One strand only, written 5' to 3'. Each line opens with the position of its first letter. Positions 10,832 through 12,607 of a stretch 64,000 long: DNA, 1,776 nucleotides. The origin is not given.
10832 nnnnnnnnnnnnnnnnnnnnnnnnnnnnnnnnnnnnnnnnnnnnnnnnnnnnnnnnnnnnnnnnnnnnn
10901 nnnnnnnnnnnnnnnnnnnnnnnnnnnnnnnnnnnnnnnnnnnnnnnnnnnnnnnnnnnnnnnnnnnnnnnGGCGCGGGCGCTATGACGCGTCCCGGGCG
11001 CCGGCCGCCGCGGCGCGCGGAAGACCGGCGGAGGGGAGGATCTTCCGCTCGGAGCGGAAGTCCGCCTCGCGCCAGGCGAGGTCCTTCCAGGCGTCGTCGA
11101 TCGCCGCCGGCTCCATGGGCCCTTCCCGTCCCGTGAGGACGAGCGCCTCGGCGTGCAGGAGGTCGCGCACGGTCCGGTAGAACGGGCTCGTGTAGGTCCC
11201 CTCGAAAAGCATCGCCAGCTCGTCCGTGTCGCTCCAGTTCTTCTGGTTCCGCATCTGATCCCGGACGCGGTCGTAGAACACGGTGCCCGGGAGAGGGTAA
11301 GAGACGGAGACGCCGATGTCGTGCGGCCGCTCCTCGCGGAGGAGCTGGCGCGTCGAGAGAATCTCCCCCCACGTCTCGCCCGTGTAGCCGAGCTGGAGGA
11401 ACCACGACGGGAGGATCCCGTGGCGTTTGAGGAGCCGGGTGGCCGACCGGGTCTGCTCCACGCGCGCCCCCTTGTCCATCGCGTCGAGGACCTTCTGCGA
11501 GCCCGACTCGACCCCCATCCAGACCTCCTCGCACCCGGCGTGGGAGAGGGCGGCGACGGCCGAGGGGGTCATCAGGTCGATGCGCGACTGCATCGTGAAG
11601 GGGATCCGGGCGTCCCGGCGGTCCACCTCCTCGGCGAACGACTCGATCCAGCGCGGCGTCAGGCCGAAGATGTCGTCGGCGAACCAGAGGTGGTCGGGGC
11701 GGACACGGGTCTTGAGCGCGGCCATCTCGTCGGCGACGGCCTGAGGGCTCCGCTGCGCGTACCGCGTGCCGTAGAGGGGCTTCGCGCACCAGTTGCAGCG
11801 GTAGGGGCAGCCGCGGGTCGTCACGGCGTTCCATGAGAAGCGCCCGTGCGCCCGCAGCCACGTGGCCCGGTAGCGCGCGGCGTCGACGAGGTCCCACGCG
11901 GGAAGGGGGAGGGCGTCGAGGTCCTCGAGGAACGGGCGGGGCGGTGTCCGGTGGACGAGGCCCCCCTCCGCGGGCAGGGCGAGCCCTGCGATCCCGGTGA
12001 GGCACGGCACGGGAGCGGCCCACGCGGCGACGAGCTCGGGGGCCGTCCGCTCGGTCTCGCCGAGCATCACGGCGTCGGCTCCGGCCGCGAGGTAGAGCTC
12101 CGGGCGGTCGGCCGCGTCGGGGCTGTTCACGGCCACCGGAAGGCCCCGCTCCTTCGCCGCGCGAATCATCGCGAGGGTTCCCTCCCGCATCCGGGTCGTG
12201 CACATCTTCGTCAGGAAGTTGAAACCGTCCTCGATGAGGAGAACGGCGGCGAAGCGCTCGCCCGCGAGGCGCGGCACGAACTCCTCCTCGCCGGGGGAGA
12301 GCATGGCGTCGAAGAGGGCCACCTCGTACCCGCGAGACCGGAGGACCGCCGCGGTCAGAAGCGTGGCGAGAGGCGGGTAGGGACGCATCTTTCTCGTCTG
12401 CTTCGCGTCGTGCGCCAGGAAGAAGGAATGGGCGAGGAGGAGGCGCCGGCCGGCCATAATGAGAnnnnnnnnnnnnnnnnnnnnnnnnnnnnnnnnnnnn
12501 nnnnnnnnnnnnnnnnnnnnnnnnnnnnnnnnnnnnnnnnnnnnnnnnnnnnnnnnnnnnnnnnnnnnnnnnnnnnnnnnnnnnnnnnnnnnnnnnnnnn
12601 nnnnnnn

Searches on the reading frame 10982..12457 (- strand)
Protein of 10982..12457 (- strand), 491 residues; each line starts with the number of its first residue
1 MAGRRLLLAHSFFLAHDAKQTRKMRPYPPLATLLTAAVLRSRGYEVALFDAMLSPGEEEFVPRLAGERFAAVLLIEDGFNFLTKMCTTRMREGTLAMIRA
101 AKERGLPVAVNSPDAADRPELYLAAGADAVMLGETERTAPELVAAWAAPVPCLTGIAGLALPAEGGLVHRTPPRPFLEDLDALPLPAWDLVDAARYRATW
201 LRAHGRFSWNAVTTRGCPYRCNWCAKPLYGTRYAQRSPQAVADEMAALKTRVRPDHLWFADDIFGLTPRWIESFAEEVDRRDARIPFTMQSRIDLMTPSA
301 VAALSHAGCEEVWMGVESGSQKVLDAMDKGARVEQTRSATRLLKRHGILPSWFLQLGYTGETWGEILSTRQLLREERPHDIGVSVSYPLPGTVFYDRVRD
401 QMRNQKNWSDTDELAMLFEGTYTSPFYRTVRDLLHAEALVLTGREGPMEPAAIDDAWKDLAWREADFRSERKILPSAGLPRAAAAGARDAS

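Call 12: search_protein_families(library=ncbifam, max_evalue=0.1, proteins=[window:10982-12457:-])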
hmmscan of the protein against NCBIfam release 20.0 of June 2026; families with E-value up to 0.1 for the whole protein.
window:10982-12457:- (491 aa): 28 families (the best 25 are shown)
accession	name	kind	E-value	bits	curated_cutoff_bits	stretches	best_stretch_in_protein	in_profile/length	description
TIGR02026.1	BchE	equivalog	5.2e-31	108.1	481.35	1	20-403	13-392/497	magnesium-protoporphyrin IX monomethyl ester anaerobic oxidative cyclase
TIGR03471.1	HpnJ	equivalog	1.2e-29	103.5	577.6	1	153-401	142-390/472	hopanoid biosynthesis associated radical SAM protein HpnJ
TIGR04295.1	B12_rSAM_oligo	hypoth_equivalog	1.9e-25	89.4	400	1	26-350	22-335/422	TIGR04295 family B12-binding domain-containing radical SAM protein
NF050148.1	rSAM_ApyD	equivalog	7e-24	84.2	750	1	6-404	3-399/645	RiPP biosynthesis radical SAM protein ApyD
TIGR04479.1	bcpD_PhpK_rSAM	subfamily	2.3e-23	82.4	600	1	213-381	246-414/504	PhpK family radical SAM P-methyltransferase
TIGR04385.1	B12_rSAM_cofa1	equivalog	7.4e-23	81.5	450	1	129-373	125-361/438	B12 lower ligand biosynthesis radical SAM protein BzaD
TIGR04014.1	B12_SAM_MJ_0865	equivalog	7.6e-22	77.7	360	2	291-406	251-366/434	methyl-coenzyme M reductase glutamine C-methyltransferase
TIGR04072.2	rSAM_ladder_B12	equivalog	4.6e-21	75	360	1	210-363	182-336/443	lipid biosynthesis B12-binding/radical SAM protein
NF033070.1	rSAM_AprD4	equivalog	1.7e-19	70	500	1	28-401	41-393/456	AprD4 family radical SAM diol-dehydratase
TIGR04013.1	B12_SAM_MJ_1487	hypoth_equivalog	1.6e-16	60.2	251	1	87-404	53-363/382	TIGR04013 family B12-binding domain/radical SAM domain-containing protein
TIGR03975.1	rSAM_ocin_1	subfamily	2.7e-16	59.2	281.85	1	128-362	183-416/606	RiPP maturation radical SAM C-methyltransferase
TIGR04367.1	HpnR_B12_rSAM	equivalog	3.7e-15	55.4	650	1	115-395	102-370/490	hopanoid C-3 methylase HpnR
NF038361.1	rSAM_Sden_1168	equivalog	2.6e-13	49.4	575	1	166-397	236-472/560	Sden_1168 family B12-binding radical SAM P-methyltransferase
NF040546.1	rSAM_CUAEP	equivalog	3.8e-11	42.4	500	1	29-348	13-313/468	CUAEP/CCAEP-tail radical SAM (seleno)protein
NF033712.0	B12_rSAM_KedN5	subfamily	1.3e-09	36.8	700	1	127-272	115-259/624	KedN5 family methylcobalamin-dependent radical SAM C-methyltransferase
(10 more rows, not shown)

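Call 13: search_protein_families(library=pfam, max_evalue=0.1, proteins=[window:10982-12457:-])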
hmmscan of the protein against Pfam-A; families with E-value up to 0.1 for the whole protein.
window:10982-12457:- (491 aa): 3 families
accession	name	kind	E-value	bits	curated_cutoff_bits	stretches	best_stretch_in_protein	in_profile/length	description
PF04055.27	Radical_SAM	-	3.6e-19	70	29.5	1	212-373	2-166/166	Radical SAM superfamily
PF02310.24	B12-binding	-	2.8e-07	30.8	32.1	1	27-142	12-120/121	B12 binding domain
PF13714.12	PEP_mutase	-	0.023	14.7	31.5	1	111-154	155-200/240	Phosphoenolpyruvate phosphomutase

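Call 53: find_homologous_proteins(query=window:10982-12457:-, max_evalue=1e-20)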
Query window:10982-12457:- (491 aa): 8000 proteins with E <= 1e-20 among 8000 candidates; the best 120 are listed.
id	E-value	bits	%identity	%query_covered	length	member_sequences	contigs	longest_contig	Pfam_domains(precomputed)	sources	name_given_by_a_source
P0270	0.0e+0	1063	96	100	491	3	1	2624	PF04055.28,PF02310.25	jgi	-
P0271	0.0e+0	1010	91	100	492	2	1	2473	PF04055.28,PF02310.25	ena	-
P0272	9.3e-283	956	87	99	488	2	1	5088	PF04055.28,PF02310.25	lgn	-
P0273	3.4e-278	941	86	98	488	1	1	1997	PF04055.28,PF02310.25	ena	-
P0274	3.4e-269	912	83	99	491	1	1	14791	PF04055.28,PF02310.25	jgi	jgi:anaerobic magnesium-protoporphyrin IX monomethyl ester cyclase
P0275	5.1e-269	911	83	98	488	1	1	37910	PF04055.28,PF02310.25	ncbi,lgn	-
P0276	1.1e-268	910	82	99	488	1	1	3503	PF04055.28,PF02310.25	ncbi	-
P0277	1.5e-261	887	80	99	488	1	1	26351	PF04055.28,PF02310.25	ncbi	ncbi:MAG: B12-binding domain-containing radical SAM protein [Thermoanaerobaculia bacterium]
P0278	4.4e-252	855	76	98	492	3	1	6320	PF04055.28,PF02310.25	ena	-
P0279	2.2e-250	850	75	100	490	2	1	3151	PF04055.28,PF02310.25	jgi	jgi:anaerobic magnesium-protoporphyrin IX monomethyl ester cyclase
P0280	5.5e-248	842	76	98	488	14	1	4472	PF04055.28,PF02310.25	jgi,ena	-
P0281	1.2e-246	837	75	99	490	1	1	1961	PF04055.28,PF02310.25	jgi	jgi:anaerobic magnesium-protoporphyrin IX monomethyl ester cyclase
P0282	2.6e-241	820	75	98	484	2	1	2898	PF04055.28,PF02310.25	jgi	jgi:anaerobic magnesium-protoporphyrin IX monomethyl ester cyclase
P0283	3.2e-241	819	75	98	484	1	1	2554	PF04055.28,PF02310.25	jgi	jgi:anaerobic magnesium-protoporphyrin IX monomethyl ester cyclase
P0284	1.4e-232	791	75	94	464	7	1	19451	PF04055.28,PF02310.25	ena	-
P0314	1.2e-199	682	70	88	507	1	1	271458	PF04055.28,PF02310.25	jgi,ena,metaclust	metaclust:\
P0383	2.8e-187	642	60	95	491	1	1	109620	PF04055.28,PF02310.25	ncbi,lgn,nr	ncbi:MAG: radical SAM protein [Planctomycetota bacterium]|nr:MAG: radical SAM protein [Planctomyceto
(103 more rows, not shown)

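Call 65: find_encoding_contigs(protein=P0383, flank=10000, max_places=1)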
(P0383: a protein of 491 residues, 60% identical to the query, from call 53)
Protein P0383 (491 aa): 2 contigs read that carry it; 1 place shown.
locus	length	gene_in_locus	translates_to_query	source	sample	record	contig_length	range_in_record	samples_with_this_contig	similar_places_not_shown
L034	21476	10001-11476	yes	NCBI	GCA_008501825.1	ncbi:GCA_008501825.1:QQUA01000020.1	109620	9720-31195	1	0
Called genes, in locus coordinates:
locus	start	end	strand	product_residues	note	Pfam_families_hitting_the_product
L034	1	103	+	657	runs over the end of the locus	PF03169:OPT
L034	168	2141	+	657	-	PF03169:OPT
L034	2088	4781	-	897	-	PF00672:HAMP, PF01590:GAF (weak), PF13185:GAF_2, PF00990:GGDEF, PF00563:EAL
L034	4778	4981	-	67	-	-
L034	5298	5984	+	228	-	-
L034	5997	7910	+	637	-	PF00890:FAD_binding_2, PF01266:DAO (faint), PF03486:HI0933_like (faint), PF07992:Pyr_redox_2 (faint), PF02910:Succ_DH_flav_C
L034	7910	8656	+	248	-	PF13085:Fer2_3, PF13187:Fer4_9 (faint), PF12837:Fer4_6 (weak), PF13183:Fer4_8, PF13237:Fer4_10, PF12838:Fer4_7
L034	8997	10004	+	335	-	-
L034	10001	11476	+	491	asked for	PF02310:B12-binding (weak), PF04055:Radical_SAM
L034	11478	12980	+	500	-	PF02310:B12-binding, PF04055:Radical_SAM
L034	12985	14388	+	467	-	PF02310:B12-binding, PF04055:Radical_SAM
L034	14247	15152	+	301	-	PF02353:CMAS (weak), PF13489:Methyltransf_23, PF13847:Methyltransf_31, PF08241:Methyltransf_11, PF08242:Methyltransf_12, PF13649:Methyltransf_25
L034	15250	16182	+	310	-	PF04055:Radical_SAM (weak), PF13186:SPASM (weak)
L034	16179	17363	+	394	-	-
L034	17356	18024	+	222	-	PF13489:Methyltransf_23 (weak), PF13847:Methyltransf_31, PF08241:Methyltransf_11, PF08242:Methyltransf_12 (faint), PF13649:Methyltransf_25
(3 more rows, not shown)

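Call 66: find_encoding_contigs(protein=P0314, flank=10000, max_places=1)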
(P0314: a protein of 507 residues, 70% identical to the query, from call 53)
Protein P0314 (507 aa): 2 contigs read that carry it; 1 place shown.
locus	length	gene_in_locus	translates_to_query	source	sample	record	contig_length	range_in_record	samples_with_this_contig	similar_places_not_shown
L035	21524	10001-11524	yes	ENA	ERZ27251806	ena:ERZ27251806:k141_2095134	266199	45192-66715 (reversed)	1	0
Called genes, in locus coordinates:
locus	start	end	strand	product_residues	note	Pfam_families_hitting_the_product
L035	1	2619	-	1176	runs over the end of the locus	PF17757:UvrB_inter, PF02559:CarD_TRCF_RID, PF00270:DEAD, PF04851:ResIII (weak), PF00271:Helicase_C, PF22590:Cas3-like_C_2 (weak), PF03461:TRCF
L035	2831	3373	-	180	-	PF20329:DUF6624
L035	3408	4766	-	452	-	-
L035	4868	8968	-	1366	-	PF10670:DUF4198 (faint), PF02369:Big_1 (faint), PF13620:CarboxypepD_reg, PF13620:CarboxypepD_reg, PF13620:CarboxypepD_reg, PF17210:SdrD_B (weak), PF13620:CarboxypepD_reg, PF13715:CarbopepD_reg_2 (weak), +10 more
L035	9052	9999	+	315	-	-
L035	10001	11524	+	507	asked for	PF02310:B12-binding, PF04055:Radical_SAM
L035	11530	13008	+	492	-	PF02310:B12-binding, PF04055:Radical_SAM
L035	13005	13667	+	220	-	PF13489:Methyltransf_23 (weak), PF13649:Methyltransf_25, PF13847:Methyltransf_31, PF08241:Methyltransf_11, PF08242:Methyltransf_12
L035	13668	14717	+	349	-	PF04055:Radical_SAM, PF13353:Fer4_12 (faint), PF13186:SPASM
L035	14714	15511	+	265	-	PF13489:Methyltransf_23, PF08241:Methyltransf_11, PF08242:Methyltransf_12, PF13649:Methyltransf_25, PF13847:Methyltransf_31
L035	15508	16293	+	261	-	PF13489:Methyltransf_23, PF13649:Methyltransf_25, PF13847:Methyltransf_31, PF08241:Methyltransf_11, PF08242:Methyltransf_12 (weak)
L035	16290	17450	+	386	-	PF07969:Amidohydro_3 (weak), PF01979:Amidohydro_1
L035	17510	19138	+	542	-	-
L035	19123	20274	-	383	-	PF13472:Lipase_GDSL_2 (weak)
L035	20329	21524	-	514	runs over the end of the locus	-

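Call 68: search_protein_families(library=ncbifam, max_evalue=0.00001, proteins=[L035:17510-19138:+])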
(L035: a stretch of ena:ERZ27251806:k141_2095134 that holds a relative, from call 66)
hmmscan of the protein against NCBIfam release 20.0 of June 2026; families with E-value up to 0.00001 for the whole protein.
L035:17510-19138:+ (542 aa): 0 families

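Call 92: predict_structure(alignment_id=A3)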
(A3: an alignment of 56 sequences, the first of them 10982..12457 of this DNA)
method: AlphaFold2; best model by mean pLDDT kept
length: 491 residues; sequences in the alignment: 56
mean_pLDDT: 85.8   pTM: 0.85
mean pLDDT of the five models: 85.8, 84.8, 84.3, 83.1, 82.1
residues with pLDDT >= 90: 308; 70-90: 96; 50-70: 59; < 50: 28
segments of 3 or more residues with pLDDT < 50: 388-392, 471-491
pLDDT, mean of each block of 10 residues (from residue 1): 86 80 77 96 97 91 95 85 70 95 98 90 98 93 97 96 96 91 95 93 90 78 58 89 97 93 84 98 97 95 98 93 85 96 98 84 95 97 64 55 55 55 86 94 94 98 88 39 39 32
secondary structure, 60 per line:
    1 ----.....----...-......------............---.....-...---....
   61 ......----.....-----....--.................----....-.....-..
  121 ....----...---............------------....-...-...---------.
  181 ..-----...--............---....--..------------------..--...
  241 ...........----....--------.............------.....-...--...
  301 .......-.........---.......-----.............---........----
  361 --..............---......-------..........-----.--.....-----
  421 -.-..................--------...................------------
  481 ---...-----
elements in order: E5-9 H18-23 H30-41 E45-49 H57-66 E71-75 H81-84 H88-103 E108-111 H113-117 H119-124 E129-131 H135-146 E159-162 E168-170 H193-204 E208-211 H238-251 E256-259 H268-280 E287-291 H298-307 E309-317 H321-327 H333-345 E349-356 H363-376 E380-385 H393-402 H411-415 H424-441 H450-467

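Call 94: fold_search(model_id=the predicted structure, library=pdb)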
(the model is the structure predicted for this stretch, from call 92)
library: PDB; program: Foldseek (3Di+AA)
matches with E <= 10: 1679; with E <= 0.001: 76
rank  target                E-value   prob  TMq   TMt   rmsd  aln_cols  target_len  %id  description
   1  9ccb                  4.6e-20  1.00  0.59  0.68   6.3       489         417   20  X-ray crystal structure of methyl-coenzyme M reductase glutamine methylase (MgmA) from Methanothermobacter marburgensis  (released 2025-01-01)
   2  6wtf_A                9.5e-20  1.00  0.65  0.60   5.0       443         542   20  Structure of radical S-adenosylmethionine methyltransferase, TsrM, from Kitasatospora setae with tryptophan substrate  (released 2020-12-23)
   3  6wte_A                1.6e-19  1.00  0.64  0.56   6.7       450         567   20  Structure of radical S-adenosylmethionine methyltransferase, TsrM, from Kitasatospora setae with cobalamin and [4Fe-4S (released 2020-12-23)
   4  6wte_B                2.7e-19  1.00  0.65  0.61   5.1       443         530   20  Structure of radical S-adenosylmethionine methyltransferase, TsrM, from Kitasatospora setae with cobalamin and [4Fe-4S (released 2020-12-23)
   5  6wtf_B                3.5e-19  1.00  0.65  0.60   5.0       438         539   20  Structure of radical S-adenosylmethionine methyltransferase, TsrM, from Kitasatospora setae with tryptophan substrate  (released 2020-12-23)
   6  6fd2_B                3.0e-18  1.00  0.69  0.74   4.8       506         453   20  Radical SAM 1,2-diol dehydratase AprD4 in complex with its substrate paromamine (released 2018-01-17)
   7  6fd2_A                5.5e-18  1.00  0.67  0.72   5.5       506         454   20  Radical SAM 1,2-diol dehydratase AprD4 in complex with its substrate paromamine (released 2018-01-17)
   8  9n1b                  8.0e-18  1.00  0.58  0.47   5.1       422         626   17  Crystal structure of CysS from Corallococcus sp. CA054B with 5'-deoxyadenosine, methionine, and pantetheinylated 3-metho (released 2026-01-28)
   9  5ul4                  9.4e-18  1.00  0.63  0.43   9.4       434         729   17  Structure of Cobalamin-dependent S-adenosylmethionine radical enzyme OxsB with aqua-cobalamin and S-adenosylmethionine b (released 2017-04-19)
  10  9n1d                  1.2e-17  1.00  0.57  0.46   5.3       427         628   17  Crystal structure of CysS from Corallococcus sp. CA054B with 5'-deoxyadenosine and methionine bound (released 2026-01-28)
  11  9n1c                  4.9e-17  1.00  0.60  0.49   5.9       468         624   17  Crystal structure of CysS from Corallococcus sp. CA054B with 5'-deoxyadenosine, methionine, and pantetheinylated 3-ethox (released 2026-01-28)
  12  5ul3                  5.4e-17  1.00  0.62  0.43  10.0       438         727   18  Structure of Cobalamin-dependent S-adenosylmethionine radical enzyme OxsB with aqua-cobalamin bound (released 2017-04-19)
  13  5ul2                  2.0e-16  1.00  0.60  0.42  10.3       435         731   18  Structure of Apo, SeMet-labeled Cobalamin-dependent S-adenosylmethionine radical enzyme OxsB (released 2017-04-19)
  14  7kdx_B                3.7e-16  1.00  0.60  0.46   5.1       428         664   19  Crystal structure of Streptomyces tokunonesis TokK with hydroxycobalamin, 5'-deoxyadenosine, and methionine (released 2022-01-12)
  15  7kdy_A                2.1e-15  1.00  0.59  0.45   4.6       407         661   20  Crystal structure of Streptomyces tokunonesis TokK with hydroxycobalamin, 5'-deoxyadenosine, methionine, and (2R)-pant (released 2022-01-12)
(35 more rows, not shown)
